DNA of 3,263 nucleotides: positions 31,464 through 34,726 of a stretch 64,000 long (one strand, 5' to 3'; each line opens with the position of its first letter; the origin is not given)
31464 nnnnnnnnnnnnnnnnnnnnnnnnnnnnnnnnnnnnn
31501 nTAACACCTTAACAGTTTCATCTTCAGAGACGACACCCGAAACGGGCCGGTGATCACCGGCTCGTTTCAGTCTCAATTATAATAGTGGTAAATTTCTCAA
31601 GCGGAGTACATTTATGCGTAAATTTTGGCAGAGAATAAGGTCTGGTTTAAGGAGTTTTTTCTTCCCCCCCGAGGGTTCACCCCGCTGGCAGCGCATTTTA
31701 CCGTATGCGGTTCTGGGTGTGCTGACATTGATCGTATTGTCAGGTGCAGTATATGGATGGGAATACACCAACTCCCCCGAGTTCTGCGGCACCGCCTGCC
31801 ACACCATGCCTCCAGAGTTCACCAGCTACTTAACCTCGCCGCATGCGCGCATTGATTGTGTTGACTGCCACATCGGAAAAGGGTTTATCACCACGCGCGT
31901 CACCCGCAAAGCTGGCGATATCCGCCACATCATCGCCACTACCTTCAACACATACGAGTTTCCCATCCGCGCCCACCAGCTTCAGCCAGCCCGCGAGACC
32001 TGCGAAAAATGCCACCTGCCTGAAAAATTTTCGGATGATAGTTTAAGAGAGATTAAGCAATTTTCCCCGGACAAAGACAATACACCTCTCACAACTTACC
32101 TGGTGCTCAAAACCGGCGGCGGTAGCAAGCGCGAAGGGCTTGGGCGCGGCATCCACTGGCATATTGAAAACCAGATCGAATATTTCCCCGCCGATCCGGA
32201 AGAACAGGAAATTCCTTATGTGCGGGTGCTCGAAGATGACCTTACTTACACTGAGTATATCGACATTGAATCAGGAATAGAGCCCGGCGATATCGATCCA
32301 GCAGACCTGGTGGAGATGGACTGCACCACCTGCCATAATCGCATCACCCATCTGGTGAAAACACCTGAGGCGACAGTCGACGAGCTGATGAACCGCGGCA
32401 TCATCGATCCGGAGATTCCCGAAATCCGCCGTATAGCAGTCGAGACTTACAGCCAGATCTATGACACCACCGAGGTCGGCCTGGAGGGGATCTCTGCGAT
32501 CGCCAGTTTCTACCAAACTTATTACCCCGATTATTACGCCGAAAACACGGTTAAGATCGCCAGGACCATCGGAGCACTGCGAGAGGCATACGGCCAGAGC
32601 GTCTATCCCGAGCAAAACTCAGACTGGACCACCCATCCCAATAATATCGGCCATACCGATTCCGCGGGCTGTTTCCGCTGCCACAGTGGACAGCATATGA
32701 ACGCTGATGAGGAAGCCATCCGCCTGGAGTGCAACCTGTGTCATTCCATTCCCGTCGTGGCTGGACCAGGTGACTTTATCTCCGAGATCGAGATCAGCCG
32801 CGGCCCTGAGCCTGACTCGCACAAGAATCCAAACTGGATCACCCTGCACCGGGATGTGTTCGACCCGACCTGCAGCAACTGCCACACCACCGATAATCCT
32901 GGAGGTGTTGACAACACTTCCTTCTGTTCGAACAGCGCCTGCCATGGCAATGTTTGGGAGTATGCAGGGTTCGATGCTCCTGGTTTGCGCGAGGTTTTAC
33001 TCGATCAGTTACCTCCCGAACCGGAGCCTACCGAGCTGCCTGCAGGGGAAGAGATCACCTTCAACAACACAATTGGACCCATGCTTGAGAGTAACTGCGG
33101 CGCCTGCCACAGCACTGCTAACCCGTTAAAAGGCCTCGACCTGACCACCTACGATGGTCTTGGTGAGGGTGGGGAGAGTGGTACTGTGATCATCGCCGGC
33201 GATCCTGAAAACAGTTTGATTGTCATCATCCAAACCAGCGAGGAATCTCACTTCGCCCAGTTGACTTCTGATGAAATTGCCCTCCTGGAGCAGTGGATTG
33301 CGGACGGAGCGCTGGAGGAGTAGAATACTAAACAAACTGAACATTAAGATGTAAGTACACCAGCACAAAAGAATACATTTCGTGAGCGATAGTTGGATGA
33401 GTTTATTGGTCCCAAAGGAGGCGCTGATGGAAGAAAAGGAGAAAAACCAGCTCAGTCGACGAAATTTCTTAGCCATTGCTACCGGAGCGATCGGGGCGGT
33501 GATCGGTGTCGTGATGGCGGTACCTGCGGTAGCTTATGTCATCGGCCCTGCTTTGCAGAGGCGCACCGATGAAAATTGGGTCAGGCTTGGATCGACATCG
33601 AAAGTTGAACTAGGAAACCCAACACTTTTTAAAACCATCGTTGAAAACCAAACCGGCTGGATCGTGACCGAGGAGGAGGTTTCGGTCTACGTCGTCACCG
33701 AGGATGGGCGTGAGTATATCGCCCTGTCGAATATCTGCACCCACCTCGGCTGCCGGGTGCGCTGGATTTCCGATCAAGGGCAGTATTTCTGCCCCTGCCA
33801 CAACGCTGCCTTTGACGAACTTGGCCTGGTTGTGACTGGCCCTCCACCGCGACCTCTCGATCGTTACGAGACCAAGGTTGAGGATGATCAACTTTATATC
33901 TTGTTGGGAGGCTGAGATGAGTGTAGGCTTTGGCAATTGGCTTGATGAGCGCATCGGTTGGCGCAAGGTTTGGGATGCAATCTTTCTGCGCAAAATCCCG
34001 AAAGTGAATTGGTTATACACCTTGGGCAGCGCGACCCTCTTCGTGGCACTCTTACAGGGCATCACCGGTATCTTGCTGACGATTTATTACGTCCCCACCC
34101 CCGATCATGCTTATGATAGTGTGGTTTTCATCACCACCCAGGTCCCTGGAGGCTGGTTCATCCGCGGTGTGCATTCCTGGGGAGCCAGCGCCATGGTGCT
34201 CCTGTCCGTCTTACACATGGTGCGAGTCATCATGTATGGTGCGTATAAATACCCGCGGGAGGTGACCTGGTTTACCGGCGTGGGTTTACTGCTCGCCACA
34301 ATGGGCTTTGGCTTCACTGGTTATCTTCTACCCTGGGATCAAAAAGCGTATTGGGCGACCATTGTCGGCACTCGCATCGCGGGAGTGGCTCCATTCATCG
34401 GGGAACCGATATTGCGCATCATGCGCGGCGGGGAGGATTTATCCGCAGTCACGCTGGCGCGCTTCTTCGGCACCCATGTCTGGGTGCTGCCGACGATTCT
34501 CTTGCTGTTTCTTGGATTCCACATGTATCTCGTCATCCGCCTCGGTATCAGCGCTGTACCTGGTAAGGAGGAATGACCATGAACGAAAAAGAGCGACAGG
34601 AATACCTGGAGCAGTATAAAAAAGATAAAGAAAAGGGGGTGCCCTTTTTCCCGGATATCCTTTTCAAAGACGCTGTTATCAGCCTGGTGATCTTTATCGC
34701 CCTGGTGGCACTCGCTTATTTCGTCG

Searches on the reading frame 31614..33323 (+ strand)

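Call 6: search_protein_families(library=pfam, proteins=[window:31614-33323:+], max_evalue=0.001)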
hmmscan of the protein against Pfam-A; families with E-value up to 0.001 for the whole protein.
window:31614-33323:+ (569 aa): 5 families
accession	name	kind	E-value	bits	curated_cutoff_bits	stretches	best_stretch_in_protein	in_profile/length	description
PF03264.19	Cytochrom_NNT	-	4.9e-11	43.1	24.1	1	32-115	13-100/174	NapC/NirT cytochrome c family, N-terminal region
PF07635.16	PSCyt1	-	1.5e-06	29.1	22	1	495-537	1-43/59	Planctomycete cytochrome C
PF14537.11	Cytochrom_c3_2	-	3.3e-06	27.9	25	0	348-378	3-34/79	Cytochrome c3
PF14522.11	Cytochrome_C7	-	1.4e-05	25.2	24.8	0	56-86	42-66/67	Cytochrome c7 and related cytochrome c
PF13442.11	Cytochrome_CBB3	-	0.001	19.8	27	0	414-430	8-24/68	Cytochrome C oxidase, cbb3-type, subunit III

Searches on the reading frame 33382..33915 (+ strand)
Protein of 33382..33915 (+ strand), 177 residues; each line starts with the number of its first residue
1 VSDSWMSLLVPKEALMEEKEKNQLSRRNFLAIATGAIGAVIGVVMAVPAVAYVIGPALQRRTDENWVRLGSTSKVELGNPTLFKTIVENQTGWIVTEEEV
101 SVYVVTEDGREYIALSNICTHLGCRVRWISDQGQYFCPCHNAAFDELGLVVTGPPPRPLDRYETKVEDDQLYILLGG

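Call 6: search_protein_families(library=pfam, proteins=[window:33382-33915:+], max_evalue=0.001)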
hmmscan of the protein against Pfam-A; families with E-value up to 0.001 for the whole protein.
window:33382-33915:+ (177 aa): 3 families
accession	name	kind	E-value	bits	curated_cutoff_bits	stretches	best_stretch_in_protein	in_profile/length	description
PF00355.32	Rieske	-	1.1e-11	44.9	20.3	1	66-162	2-87/88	Rieske [2Fe-2S] domain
PF10399.14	UCR_Fe-S_N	-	7.6e-08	32.1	24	1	16-50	1-35/41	Ubiquitinol-cytochrome C reductase Fe-S subunit TAT signal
PF25471.1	TM_PetC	-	0.00063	19.9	37.1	0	24-57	7-40/48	Iron-sulfur subunit PetC transmembrane anchor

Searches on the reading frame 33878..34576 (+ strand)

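Call 6: search_protein_families(library=pfam, proteins=[window:33878-34576:+], max_evalue=0.001)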
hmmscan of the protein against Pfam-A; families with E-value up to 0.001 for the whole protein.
window:33878-34576:+ (232 aa): 3 families
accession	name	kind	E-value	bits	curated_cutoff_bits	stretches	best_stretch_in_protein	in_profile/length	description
PF00033.24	Cytochrome_B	-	3.7e-48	164.3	27.2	1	41-219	8-185/189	Cytochrome b/b6/petB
PF13631.11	Cytochrom_B_N_2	-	3.2e-35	122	27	1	105-224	2-121/169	Cytochrome b(N-terminal)/b6/petB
PF14358.11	DUF4405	-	0.0005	21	26.7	1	52-114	5-62/66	Domain of unknown function (DUF4405)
